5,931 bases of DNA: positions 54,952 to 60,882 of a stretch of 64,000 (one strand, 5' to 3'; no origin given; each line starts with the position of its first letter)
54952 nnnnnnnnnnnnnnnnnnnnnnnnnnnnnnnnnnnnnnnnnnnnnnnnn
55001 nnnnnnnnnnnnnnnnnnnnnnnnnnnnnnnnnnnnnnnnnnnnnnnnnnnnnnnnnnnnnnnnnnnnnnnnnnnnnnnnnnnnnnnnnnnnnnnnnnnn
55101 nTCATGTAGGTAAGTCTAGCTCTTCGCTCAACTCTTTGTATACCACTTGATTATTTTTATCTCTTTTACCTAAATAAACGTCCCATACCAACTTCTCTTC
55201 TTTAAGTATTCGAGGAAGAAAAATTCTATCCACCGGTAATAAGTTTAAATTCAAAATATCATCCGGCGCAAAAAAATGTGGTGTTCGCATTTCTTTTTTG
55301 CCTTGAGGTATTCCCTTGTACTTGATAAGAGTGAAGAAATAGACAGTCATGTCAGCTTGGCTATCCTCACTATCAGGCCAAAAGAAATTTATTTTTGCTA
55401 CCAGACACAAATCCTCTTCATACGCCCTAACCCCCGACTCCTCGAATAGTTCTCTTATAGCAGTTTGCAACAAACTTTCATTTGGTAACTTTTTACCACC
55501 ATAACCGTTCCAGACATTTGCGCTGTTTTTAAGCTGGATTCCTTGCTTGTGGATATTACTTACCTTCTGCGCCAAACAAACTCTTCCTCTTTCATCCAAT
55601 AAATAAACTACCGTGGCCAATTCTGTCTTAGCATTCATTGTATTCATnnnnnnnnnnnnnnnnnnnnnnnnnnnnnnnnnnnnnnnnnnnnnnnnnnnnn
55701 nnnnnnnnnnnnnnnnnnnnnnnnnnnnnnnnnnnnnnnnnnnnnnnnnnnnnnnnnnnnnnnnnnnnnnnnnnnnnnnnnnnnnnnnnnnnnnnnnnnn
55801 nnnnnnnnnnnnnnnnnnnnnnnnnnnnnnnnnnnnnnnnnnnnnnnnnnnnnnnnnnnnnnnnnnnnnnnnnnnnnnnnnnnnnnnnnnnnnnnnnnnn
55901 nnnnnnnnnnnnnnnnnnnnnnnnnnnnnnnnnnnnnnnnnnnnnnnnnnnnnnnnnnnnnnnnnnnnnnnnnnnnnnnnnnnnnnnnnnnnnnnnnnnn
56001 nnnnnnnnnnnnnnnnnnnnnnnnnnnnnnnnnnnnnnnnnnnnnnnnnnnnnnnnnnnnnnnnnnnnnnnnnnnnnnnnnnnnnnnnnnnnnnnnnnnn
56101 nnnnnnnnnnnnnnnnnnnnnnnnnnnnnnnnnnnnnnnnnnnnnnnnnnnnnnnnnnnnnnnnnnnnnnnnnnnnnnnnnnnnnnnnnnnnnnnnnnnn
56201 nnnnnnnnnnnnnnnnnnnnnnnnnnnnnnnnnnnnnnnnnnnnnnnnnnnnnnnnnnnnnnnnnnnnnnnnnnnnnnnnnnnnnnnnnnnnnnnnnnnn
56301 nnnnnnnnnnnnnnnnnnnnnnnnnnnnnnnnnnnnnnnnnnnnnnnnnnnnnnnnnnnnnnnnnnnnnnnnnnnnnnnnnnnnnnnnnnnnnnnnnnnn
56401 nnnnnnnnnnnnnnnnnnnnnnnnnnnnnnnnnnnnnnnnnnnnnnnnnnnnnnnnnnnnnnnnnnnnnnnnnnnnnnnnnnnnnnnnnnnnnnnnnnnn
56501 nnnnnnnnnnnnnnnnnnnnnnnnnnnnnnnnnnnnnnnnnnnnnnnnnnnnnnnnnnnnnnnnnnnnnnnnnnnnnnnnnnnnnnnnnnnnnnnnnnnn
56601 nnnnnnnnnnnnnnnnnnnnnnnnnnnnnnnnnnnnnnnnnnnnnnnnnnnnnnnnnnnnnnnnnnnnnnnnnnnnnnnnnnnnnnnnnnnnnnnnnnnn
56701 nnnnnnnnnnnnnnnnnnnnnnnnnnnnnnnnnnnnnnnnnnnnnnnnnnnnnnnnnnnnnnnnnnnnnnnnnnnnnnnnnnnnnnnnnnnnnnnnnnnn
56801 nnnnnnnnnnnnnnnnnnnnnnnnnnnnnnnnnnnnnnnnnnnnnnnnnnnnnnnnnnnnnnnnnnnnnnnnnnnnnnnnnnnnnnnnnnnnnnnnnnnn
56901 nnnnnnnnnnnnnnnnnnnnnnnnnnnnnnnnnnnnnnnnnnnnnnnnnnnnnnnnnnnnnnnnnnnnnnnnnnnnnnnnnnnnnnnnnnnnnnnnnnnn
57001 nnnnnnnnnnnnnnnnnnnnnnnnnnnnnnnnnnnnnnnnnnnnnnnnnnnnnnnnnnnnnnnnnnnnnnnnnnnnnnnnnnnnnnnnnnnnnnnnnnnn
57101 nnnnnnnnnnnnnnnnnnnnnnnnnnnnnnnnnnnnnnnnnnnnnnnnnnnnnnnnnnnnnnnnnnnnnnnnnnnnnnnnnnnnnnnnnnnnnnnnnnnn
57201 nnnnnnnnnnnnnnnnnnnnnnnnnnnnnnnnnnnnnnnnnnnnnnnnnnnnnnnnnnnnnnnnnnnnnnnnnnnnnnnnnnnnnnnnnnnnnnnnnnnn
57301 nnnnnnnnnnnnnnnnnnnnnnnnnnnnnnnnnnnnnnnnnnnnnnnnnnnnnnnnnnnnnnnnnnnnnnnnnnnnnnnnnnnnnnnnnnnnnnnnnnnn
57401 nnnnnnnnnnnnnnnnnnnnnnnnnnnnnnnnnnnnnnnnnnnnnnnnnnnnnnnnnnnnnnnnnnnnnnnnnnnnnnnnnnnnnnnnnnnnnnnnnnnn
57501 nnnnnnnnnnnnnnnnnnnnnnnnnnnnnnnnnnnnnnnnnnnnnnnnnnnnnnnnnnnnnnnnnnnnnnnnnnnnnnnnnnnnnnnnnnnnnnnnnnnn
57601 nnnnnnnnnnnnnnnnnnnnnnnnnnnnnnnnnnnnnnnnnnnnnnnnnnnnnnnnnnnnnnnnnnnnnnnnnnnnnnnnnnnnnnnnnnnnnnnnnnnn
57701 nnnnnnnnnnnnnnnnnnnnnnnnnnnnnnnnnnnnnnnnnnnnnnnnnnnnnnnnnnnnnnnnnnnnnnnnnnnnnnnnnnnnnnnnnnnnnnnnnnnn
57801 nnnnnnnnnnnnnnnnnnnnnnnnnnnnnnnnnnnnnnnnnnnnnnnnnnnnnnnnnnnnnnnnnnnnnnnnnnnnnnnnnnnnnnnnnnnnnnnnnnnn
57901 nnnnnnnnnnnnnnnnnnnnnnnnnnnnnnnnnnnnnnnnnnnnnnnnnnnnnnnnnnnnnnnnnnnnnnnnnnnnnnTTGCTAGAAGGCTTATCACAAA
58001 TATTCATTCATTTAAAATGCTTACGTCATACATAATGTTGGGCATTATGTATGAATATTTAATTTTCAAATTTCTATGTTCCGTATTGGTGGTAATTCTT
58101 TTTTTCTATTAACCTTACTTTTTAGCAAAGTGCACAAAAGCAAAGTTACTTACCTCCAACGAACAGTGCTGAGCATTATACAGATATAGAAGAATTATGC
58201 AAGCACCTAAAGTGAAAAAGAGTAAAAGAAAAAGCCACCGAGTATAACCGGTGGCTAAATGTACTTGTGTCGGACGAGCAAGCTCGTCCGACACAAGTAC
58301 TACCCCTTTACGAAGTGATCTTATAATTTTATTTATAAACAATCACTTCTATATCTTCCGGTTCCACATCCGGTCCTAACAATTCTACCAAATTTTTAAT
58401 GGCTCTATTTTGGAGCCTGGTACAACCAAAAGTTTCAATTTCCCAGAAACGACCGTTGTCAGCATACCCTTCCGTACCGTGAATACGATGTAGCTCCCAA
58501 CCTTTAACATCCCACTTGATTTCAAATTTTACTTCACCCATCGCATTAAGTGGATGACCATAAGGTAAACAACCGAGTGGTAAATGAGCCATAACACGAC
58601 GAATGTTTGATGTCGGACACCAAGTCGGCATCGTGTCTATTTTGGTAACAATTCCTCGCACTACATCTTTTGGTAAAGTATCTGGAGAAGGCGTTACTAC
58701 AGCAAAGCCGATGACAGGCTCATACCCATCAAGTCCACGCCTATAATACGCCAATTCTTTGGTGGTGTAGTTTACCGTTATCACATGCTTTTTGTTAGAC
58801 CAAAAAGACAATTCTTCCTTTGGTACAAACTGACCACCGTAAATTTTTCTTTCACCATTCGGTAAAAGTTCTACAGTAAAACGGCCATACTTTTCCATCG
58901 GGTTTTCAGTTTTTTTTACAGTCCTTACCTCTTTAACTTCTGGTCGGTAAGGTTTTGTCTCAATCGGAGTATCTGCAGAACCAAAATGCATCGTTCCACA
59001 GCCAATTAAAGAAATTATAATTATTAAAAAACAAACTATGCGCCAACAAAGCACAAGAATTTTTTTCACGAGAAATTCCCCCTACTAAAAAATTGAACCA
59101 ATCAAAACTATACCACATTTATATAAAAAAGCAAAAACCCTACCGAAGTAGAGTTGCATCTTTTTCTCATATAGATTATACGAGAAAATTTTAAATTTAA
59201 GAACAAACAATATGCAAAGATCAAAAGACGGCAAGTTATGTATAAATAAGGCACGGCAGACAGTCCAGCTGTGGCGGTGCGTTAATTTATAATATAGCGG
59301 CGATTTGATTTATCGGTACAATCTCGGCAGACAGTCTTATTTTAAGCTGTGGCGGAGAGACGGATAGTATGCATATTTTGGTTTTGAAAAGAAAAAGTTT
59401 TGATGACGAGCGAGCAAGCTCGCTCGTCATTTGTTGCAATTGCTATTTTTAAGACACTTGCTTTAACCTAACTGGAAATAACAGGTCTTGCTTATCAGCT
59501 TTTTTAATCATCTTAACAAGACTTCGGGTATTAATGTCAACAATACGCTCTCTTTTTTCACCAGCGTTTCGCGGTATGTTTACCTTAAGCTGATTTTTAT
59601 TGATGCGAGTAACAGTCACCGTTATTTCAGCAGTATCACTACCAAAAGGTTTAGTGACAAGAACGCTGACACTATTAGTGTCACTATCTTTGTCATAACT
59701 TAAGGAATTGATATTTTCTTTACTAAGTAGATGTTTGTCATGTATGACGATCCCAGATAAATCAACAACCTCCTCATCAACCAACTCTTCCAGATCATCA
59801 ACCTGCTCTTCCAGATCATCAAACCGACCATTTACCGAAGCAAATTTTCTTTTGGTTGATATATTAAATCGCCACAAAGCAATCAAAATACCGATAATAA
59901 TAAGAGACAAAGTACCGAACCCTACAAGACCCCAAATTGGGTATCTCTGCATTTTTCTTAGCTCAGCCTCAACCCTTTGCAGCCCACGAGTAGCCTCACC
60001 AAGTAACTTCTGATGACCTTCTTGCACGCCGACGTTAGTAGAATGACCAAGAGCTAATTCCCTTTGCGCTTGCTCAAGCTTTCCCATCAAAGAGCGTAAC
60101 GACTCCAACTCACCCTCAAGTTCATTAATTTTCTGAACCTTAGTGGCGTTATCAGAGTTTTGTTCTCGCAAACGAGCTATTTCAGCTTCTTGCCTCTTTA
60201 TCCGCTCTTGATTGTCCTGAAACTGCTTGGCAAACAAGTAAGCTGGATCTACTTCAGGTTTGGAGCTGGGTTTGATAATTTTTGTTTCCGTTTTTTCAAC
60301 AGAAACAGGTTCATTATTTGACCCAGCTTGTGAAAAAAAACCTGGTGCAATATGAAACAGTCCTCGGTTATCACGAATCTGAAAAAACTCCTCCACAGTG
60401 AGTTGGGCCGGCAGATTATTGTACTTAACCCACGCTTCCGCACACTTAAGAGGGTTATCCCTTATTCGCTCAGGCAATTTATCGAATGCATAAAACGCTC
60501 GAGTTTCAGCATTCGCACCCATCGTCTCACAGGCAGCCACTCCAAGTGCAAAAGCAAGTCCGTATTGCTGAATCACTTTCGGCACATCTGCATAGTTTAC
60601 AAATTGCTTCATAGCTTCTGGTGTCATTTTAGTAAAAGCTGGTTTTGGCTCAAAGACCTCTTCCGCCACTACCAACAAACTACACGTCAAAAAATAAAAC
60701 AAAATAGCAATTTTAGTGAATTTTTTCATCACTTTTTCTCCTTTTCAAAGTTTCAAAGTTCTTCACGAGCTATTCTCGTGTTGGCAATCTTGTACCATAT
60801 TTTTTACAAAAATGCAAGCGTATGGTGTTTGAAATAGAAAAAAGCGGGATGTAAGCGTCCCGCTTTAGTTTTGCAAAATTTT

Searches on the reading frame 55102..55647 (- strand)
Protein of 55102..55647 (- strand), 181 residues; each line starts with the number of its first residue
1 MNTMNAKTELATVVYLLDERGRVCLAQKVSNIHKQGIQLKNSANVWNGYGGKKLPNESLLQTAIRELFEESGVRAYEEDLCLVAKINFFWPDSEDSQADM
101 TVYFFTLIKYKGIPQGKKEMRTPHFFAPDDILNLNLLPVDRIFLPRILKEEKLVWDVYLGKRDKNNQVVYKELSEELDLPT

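Call 26: search_protein_families(library=pfam, proteins=[window:55102-55647:-], max_evalue=0.001)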
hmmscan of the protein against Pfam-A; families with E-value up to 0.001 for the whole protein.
window:55102-55647:- (181 aa): 1 family
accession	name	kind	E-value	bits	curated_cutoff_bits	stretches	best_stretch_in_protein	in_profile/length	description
PF00293.34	NUDIX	-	2.3e-13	50.7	21.1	1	10-146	4-133/134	NUDIX domain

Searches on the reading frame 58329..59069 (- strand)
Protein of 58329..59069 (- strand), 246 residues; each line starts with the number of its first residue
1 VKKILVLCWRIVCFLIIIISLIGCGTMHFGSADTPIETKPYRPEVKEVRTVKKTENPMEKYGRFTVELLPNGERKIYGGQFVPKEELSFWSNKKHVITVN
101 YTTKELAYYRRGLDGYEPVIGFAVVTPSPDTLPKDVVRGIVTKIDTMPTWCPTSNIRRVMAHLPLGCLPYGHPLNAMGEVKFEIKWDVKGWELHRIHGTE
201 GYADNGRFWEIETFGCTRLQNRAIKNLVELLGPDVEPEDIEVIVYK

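Call 26: search_protein_families(library=pfam, proteins=[window:58329-59069:-], max_evalue=0.001)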
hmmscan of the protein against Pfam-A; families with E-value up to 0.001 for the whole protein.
window:58329-59069:- (246 aa): 1 family
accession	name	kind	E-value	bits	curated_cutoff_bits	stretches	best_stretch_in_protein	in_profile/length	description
PF03734.19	YkuD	-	0.00081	20.4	23.4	0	95-232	2-139/146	L,D-transpeptidase catalytic domain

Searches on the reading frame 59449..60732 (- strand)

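Call 26: search_protein_families(library=pfam, proteins=[window:59449-60732:-], max_evalue=0.001)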
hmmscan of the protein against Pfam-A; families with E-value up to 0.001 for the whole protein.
window:59449-60732:- (427 aa): 1 family
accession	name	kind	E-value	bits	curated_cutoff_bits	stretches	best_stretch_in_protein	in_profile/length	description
PF10046.14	BLOC1_2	-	4.8e-05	24.1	33.4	0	168-226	33-91/96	Biogenesis of lysosome-related organelles complex-1 subunit 2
